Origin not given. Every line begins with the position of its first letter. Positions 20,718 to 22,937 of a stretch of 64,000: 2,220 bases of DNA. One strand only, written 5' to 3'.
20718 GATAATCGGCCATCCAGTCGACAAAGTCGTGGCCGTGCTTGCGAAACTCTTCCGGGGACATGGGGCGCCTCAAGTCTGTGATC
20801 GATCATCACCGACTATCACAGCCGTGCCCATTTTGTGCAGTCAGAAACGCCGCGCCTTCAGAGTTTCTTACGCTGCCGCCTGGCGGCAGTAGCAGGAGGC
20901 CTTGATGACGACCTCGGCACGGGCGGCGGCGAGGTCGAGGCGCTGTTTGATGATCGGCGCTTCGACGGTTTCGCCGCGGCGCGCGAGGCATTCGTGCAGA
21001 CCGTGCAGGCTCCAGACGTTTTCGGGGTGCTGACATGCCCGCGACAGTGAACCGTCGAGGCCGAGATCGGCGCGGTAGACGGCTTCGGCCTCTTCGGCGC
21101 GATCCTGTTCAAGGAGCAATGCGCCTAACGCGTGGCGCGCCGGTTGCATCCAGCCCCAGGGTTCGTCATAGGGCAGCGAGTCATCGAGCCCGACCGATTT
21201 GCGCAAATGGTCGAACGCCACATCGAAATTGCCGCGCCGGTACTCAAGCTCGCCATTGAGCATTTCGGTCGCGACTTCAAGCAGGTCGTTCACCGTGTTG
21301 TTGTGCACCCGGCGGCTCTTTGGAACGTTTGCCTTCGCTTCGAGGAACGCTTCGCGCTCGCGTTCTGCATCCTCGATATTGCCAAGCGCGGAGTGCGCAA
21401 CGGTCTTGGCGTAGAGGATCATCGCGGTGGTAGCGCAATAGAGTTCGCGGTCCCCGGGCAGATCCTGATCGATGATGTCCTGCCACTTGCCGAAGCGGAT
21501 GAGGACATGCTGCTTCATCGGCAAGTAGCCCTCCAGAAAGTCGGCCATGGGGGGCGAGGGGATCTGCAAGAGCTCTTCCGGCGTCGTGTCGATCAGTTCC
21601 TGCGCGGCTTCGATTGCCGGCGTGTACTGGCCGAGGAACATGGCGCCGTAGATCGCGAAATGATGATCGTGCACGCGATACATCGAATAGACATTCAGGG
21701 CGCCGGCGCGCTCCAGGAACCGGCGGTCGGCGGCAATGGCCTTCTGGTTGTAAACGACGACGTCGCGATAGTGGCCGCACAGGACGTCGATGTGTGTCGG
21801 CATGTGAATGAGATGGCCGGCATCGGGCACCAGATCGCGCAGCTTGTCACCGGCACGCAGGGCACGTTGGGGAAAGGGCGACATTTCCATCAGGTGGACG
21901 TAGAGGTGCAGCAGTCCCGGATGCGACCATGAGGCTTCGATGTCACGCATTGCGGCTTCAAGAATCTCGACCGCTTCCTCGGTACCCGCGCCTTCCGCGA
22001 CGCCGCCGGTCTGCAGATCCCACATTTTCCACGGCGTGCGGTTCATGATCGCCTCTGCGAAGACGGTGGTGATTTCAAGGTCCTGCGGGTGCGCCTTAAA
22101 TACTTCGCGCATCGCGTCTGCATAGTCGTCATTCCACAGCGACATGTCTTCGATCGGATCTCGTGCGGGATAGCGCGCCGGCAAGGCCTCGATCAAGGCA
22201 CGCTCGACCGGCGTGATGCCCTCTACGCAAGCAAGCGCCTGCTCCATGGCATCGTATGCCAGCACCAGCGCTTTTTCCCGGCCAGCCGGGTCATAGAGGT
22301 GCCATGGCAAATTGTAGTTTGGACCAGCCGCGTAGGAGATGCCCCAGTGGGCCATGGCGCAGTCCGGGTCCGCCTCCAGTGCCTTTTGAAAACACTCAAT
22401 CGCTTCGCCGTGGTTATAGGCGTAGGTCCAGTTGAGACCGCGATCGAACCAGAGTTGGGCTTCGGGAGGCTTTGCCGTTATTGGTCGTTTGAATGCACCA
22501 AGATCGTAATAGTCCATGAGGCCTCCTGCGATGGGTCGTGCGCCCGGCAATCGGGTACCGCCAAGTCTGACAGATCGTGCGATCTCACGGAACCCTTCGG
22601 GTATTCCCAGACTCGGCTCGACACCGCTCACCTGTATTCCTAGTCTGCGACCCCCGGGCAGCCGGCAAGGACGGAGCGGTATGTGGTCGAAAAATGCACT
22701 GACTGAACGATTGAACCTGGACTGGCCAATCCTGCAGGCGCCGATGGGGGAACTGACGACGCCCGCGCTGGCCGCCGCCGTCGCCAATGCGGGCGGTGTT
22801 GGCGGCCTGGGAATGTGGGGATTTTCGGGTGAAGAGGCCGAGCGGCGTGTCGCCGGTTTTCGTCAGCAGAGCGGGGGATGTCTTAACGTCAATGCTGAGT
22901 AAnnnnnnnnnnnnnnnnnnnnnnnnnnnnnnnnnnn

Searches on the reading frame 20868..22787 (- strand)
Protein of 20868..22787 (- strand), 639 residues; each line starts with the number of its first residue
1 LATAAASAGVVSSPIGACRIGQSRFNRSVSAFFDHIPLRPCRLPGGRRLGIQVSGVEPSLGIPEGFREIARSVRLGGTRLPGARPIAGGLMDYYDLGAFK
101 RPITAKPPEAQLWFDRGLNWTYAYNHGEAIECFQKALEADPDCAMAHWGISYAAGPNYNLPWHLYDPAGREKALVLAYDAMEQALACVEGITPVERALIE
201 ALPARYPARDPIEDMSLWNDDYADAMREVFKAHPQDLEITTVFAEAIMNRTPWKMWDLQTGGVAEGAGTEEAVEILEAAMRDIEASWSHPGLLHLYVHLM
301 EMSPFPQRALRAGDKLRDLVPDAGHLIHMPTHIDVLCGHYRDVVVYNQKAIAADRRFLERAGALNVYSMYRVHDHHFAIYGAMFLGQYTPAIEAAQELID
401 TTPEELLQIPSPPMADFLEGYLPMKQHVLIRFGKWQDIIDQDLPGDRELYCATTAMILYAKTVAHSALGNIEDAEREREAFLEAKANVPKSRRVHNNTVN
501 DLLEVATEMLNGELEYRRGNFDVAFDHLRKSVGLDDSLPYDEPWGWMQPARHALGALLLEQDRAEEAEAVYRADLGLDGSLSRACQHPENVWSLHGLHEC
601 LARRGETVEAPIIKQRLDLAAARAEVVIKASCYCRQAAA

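Call 79: search_protein_families(library=pfam, proteins=[window:20868-22787:-], max_evalue=0.001)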
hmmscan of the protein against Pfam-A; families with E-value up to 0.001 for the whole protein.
window:20868-22787:- (639 aa): 7 families
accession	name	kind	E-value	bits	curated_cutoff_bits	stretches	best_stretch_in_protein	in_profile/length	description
PF07719.23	TPR_2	-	1.9e-08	34.2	27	1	110-143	1-34/34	Tetratricopeptide repeat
PF13181.12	TPR_8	-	5e-06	26.7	25.7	0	125-143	16-34/34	Tetratricopeptide repeat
PF13432.12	TPR_16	-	4.2e-05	24.3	32.7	0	126-154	13-41/65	Tetratricopeptide repeat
PF00515.34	TPR_1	-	5.4e-05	23.3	27.8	0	125-143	16-34/34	Tetratricopeptide repeat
PF13428.12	TPR_14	-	0.0001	23.1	23.5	0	125-146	16-37/44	Tetratricopeptide repeat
PF13424.12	TPR_12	-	0.0001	22.9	30.1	0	509-572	7-69/77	Tetratricopeptide repeat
PF13414.12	TPR_11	-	0.00075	19.6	26.8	0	127-150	11-34/42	TPR repeat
